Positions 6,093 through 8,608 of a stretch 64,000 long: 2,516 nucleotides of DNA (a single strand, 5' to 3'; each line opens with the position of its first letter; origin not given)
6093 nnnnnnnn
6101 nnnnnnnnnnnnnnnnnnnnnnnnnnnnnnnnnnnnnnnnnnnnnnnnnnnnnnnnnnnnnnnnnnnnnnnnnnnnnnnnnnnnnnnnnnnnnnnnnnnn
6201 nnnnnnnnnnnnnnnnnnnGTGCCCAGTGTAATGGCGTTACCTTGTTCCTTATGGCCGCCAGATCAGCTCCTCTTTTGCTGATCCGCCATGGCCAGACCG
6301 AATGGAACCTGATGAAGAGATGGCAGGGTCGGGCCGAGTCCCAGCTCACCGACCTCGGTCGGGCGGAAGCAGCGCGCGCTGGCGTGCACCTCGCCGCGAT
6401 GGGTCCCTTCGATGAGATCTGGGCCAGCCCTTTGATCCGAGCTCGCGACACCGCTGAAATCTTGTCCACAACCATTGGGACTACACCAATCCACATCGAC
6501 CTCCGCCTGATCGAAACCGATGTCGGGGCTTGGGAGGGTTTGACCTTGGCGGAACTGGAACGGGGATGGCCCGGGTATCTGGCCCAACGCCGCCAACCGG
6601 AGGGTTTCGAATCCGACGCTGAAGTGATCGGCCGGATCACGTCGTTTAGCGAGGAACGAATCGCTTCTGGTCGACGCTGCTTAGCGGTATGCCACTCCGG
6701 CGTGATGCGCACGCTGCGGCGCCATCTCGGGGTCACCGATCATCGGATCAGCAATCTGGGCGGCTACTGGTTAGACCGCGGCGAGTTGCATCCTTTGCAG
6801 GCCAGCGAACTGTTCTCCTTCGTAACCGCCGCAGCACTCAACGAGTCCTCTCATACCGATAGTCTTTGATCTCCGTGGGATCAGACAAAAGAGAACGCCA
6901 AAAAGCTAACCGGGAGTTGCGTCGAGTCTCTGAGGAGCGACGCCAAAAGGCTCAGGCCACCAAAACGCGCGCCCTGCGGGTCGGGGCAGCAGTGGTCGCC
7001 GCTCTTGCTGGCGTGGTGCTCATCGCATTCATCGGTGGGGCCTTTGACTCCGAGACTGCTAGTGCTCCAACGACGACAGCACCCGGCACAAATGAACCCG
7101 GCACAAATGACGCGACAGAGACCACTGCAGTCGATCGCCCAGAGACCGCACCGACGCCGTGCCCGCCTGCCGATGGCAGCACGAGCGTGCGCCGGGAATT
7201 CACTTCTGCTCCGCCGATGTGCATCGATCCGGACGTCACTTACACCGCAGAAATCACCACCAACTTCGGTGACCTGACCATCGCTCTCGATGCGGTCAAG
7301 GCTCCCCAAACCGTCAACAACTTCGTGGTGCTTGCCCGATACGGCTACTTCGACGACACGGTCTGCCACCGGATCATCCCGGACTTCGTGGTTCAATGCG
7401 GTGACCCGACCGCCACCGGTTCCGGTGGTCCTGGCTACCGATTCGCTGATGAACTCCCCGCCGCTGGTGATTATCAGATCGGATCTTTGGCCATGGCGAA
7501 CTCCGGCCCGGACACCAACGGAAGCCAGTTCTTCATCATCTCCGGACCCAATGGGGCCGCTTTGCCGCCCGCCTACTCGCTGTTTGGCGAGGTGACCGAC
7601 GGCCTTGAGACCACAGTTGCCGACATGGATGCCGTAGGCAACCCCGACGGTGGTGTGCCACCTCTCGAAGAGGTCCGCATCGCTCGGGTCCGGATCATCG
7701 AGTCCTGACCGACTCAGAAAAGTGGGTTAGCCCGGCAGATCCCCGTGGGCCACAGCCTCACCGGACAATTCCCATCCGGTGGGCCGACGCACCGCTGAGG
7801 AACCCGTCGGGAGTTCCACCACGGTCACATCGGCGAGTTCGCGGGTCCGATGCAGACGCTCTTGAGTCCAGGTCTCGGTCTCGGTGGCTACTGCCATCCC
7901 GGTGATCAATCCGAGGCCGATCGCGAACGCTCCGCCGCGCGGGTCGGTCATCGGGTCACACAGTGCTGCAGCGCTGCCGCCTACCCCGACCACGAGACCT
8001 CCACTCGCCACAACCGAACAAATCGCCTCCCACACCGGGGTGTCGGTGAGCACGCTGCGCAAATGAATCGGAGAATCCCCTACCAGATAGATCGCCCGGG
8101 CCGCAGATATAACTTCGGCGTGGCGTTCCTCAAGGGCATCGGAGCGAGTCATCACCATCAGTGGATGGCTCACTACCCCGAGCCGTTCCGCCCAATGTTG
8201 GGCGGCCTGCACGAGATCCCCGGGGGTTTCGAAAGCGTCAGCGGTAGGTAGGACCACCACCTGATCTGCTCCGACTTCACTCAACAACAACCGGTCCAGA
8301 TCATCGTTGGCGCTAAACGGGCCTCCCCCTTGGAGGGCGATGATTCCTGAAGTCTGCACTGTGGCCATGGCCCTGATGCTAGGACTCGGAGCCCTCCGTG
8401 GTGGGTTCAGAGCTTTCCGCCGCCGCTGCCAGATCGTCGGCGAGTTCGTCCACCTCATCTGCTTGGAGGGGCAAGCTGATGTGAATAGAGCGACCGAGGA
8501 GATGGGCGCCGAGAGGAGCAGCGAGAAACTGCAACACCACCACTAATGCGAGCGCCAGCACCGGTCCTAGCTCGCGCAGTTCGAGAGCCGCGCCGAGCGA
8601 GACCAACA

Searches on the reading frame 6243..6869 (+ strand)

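Call 3: search_protein_families(library=pfam, proteins=[window:6243-6869:+], max_evalue=1)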
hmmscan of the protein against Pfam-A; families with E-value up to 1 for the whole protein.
window:6243-6869:+ (208 aa): 4 families
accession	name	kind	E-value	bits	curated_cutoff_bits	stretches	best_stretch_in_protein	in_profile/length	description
PF00300.27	His_Phos_1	-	3.3e-38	131.7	21.7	1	11-162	1-158/194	Histidine phosphatase superfamily (branch 1)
PF14417.12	MEDS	-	0.073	13.3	29.8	1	122-199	7-95/161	MEDS: MEthanogen/methylotroph, DcmR Sensory domain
PF05748.17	Rubella_E1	-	0.1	11.9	27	1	10-97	199-282/500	Rubella membrane glycoprotein E1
PF13453.11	Zn_ribbon_TFIIB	-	0.28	11.1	22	1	173-183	26-36/41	Transcription factor zinc-finger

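Call 4: search_protein_families(library=ncbifam, proteins=[window:6243-6869:+], max_evalue=1)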
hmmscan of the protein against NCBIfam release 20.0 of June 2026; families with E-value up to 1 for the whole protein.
window:6243-6869:+ (208 aa): 21 families
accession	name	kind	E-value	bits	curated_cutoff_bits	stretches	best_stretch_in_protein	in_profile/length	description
NF005567.0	PRK07238.1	equivalog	3.7e-30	105.5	326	1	7-160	176-335/378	bifunctional RNase H/acid phosphatase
TIGR03162.1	ribazole_cobC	equivalog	5.2e-26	91.2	162.9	1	11-162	1-155/176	alpha-ribazole phosphatase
NF009993.0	PRK13462.1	equivalog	6.5e-17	61.8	226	1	4-156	1-152/203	acid phosphatase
NF038349.1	dPGM_arch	equivalog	2.1e-16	60.4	225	1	12-158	2-144/194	2,3-diphosphoglycerate-dependent phosphoglycerate mutase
NF045917.1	PhserinePhPspA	equivalog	5e-16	59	350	1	11-139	4-136/211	phosphoserine phosphatase PspA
NF009994.0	PRK13463.1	equivalog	4.4e-15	56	277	1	12-113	6-105/203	phosphoserine phosphatase 1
NF002339.0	PRK01295.1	equivalog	5.3e-15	55.4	316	1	11-109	5-106/206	2,3-bisphosphoglycerate-dependent phosphoglycerate mutase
TIGR03848.1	MSMEG_4193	subfamily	1.8e-14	53.7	203.85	1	11-106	2-96/204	MSMEG_4193 family putative phosphomutase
TIGR01258.1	pgm_1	subfamily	3.7e-14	52.7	81.7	1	11-104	3-99/245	2,3-bisphosphoglycerate-dependent phosphoglycerate mutase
NF002901.0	PRK03482.1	equivalog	6e-14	52.2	261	1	12-112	5-106/215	2,3-diphosphoglycerate-dependent phosphoglycerate mutase GpmB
NF011580.0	PRK15004.1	equivalog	6.3e-14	52.4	250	1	11-160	3-158/203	adenosylcobalamin/alpha-ribazole phosphatase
NF010718.0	PRK14120.1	equivalog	2.6e-13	49.9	366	1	9-106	5-105/249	phosphoglyceromutase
NF010713.0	PRK14115.1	equivalog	2.7e-13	49.8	305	1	11-105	4-101/248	2,3-diphosphoglycerate-dependent phosphoglycerate mutase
NF010716.0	PRK14118.1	equivalog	2.5e-10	40.1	409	2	11-100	3-95/227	2,3-diphosphoglycerate-dependent phosphoglycerate mutase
NF002217.0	PRK01112.1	equivalog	5.9e-09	35.6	320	1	10-77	3-69/228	2,3-bisphosphoglycerate-dependent phosphoglycerate mutase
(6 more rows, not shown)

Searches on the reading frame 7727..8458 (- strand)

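Call 45: search_protein_families(library=pfam, proteins=[window:7727-8458:-], max_evalue=0.001)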
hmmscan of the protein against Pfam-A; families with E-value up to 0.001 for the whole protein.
window:7727-8458:- (243 aa): 1 family
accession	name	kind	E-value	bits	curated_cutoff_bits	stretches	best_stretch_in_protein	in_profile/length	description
PF03575.23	Peptidase_S51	-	0.00021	21.5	23.9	1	51-166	15-127/206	Peptidase family S51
